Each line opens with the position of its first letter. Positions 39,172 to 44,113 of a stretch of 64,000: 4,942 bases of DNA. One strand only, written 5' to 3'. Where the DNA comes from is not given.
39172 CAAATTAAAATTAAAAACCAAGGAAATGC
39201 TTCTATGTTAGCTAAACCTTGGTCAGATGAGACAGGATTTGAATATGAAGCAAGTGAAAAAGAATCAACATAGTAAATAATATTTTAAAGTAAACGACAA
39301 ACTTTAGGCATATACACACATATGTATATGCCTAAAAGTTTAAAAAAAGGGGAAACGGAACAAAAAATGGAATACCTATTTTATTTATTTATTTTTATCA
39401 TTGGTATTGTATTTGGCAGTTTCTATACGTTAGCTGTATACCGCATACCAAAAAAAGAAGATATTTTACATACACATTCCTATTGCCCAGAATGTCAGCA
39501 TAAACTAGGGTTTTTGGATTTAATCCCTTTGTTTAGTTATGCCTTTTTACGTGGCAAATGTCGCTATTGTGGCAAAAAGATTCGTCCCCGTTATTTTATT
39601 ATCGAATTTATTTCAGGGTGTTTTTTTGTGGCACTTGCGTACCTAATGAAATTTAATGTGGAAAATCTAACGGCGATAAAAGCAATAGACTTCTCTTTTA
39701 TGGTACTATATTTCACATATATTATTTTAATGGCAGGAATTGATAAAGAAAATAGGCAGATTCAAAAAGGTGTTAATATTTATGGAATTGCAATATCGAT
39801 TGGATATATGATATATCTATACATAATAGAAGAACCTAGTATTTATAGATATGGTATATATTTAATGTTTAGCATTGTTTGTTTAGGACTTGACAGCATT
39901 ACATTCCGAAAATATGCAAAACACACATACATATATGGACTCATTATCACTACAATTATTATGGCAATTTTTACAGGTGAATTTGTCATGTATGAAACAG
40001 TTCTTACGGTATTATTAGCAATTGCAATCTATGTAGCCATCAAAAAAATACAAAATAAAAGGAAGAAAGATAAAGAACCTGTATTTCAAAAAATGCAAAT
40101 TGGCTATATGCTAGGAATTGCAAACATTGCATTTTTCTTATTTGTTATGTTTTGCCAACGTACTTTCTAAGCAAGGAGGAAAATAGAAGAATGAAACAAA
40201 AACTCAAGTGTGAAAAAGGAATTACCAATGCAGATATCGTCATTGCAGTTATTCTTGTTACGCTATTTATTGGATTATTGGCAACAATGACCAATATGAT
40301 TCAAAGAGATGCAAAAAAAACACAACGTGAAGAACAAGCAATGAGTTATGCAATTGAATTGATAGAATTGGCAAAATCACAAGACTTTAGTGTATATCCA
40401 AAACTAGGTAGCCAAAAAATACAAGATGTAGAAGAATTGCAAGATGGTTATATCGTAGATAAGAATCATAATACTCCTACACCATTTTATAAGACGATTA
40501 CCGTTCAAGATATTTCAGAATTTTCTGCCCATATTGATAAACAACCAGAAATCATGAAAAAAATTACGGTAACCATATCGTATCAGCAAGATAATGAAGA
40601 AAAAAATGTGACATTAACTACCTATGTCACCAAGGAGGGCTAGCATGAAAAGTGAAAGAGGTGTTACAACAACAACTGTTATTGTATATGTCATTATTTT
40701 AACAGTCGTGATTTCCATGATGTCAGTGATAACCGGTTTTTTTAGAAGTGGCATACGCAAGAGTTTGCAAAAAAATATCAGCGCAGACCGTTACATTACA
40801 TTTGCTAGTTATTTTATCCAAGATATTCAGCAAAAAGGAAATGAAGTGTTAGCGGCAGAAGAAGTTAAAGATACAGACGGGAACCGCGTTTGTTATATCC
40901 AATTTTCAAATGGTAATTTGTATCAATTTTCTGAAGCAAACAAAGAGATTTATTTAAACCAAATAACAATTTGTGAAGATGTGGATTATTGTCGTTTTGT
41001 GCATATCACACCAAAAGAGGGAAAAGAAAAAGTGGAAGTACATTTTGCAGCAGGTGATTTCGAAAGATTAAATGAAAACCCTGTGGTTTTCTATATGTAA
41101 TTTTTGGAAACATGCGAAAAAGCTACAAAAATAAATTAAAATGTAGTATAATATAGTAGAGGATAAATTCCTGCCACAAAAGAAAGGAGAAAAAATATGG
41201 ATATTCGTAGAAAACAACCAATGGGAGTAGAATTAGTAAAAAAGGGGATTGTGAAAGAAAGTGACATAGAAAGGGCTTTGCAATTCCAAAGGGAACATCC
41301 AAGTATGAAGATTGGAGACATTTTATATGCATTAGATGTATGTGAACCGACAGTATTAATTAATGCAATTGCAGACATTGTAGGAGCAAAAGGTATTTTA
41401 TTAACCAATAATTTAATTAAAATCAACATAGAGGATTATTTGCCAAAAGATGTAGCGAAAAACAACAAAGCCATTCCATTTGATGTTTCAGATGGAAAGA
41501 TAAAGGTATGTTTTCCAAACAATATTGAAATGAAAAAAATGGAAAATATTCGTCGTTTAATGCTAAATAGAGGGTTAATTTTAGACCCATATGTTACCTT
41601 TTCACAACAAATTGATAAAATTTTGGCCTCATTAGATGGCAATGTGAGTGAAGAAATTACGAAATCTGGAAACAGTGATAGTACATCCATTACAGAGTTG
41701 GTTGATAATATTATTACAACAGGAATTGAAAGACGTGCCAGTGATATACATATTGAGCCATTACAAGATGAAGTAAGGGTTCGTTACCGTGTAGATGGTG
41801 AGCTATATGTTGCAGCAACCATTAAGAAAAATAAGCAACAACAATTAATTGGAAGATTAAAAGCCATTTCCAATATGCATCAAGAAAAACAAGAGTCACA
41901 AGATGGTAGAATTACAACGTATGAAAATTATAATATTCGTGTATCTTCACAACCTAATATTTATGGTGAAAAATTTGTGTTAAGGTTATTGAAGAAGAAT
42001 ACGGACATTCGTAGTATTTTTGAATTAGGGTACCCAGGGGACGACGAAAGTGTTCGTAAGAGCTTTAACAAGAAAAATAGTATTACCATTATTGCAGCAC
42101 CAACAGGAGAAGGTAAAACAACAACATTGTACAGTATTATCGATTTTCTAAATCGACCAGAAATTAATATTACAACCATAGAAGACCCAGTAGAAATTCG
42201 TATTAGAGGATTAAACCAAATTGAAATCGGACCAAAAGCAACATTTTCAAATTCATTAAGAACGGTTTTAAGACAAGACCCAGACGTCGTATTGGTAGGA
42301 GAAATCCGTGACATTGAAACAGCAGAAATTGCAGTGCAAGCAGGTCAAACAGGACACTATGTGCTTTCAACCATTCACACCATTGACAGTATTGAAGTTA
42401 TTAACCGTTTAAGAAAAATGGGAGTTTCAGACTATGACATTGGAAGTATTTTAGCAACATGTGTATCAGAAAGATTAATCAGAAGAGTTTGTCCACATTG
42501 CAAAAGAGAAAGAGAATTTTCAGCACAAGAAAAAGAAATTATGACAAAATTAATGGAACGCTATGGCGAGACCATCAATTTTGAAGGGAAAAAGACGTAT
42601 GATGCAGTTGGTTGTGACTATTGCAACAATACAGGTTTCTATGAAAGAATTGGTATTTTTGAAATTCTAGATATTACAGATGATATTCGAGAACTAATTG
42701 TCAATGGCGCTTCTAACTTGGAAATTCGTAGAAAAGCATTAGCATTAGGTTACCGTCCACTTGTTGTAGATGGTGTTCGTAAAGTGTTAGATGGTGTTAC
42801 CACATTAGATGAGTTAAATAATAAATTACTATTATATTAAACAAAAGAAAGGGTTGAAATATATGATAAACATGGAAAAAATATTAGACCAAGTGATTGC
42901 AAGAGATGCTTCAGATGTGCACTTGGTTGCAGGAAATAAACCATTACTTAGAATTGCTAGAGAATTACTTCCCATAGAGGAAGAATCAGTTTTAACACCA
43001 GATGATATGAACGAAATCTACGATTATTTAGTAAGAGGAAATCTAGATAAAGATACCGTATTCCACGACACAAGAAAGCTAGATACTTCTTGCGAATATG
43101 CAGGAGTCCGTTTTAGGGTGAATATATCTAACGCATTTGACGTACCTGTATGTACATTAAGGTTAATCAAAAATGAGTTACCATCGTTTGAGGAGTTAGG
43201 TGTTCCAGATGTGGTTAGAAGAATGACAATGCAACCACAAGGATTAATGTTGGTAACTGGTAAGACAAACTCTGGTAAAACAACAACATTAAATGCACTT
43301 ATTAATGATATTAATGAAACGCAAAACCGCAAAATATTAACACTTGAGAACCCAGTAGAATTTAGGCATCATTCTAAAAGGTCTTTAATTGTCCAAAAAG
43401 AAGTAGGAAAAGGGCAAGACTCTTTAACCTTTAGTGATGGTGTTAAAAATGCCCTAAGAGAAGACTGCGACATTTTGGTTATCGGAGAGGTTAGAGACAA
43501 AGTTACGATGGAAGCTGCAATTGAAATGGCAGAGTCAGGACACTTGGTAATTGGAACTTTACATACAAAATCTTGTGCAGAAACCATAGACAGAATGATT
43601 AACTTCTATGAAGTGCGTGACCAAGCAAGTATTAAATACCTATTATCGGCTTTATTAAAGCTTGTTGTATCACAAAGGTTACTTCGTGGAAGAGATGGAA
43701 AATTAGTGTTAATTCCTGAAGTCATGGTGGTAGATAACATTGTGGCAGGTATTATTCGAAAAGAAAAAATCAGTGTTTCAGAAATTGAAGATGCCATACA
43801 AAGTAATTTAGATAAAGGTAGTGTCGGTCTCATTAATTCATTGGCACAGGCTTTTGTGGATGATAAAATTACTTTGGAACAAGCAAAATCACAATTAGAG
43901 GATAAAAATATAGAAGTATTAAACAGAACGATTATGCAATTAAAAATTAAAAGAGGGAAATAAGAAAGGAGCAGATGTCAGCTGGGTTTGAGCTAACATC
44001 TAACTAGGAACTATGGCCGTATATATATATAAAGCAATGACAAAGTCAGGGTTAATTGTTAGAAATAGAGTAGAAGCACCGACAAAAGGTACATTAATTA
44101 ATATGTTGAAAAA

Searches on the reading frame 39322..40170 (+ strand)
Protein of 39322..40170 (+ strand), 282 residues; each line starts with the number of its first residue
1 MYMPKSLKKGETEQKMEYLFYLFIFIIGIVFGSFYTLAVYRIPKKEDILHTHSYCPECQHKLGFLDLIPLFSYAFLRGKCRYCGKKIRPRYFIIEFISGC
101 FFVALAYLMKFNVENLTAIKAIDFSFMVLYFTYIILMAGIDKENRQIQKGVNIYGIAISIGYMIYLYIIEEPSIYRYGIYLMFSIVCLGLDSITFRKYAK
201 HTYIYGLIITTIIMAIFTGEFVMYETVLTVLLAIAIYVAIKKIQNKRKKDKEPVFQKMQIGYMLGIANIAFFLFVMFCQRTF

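Call 59: search_protein_families(library=pfam, proteins=[window:39322-40170:+], max_evalue=0.00001)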
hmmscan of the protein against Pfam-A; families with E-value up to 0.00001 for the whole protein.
window:39322-40170:+ (282 aa): 1 family
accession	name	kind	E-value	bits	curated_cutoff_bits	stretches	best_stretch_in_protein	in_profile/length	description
PF06750.18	A24_N_bact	-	1.2e-30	105.9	23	1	26-107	1-82/84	Bacterial Peptidase A24 N-terminal domain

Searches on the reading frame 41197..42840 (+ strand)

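Call 59: search_protein_families(library=pfam, proteins=[window:41197-42840:+], max_evalue=0.00001)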
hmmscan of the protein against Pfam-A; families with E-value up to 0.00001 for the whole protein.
window:41197-42840:+ (547 aa): 1 family
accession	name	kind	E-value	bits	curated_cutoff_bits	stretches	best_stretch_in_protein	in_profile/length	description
PF00437.27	T2SSE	-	1.5e-98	330.3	24.9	1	160-541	3-369/370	Type II/IV secretion system protein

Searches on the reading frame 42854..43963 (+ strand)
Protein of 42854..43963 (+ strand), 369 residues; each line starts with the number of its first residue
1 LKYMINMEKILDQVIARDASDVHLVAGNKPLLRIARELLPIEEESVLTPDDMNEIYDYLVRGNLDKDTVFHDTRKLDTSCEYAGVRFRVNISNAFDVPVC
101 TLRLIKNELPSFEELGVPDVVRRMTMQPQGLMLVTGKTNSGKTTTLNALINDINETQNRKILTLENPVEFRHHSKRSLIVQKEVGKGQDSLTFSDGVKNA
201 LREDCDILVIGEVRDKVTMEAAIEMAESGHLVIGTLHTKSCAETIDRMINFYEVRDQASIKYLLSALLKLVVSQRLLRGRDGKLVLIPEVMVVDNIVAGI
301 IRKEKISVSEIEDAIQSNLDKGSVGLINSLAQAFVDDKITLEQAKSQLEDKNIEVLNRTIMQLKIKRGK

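Call 59: search_protein_families(library=pfam, proteins=[window:42854-43963:+], max_evalue=0.00001)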
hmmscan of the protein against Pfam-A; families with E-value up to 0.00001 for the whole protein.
window:42854-43963:+ (369 aa): 1 family
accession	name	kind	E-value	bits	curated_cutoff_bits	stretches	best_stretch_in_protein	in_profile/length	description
PF00437.27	T2SSE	-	5.2e-43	147.5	24.9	1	8-278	13-279/370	Type II/IV secretion system protein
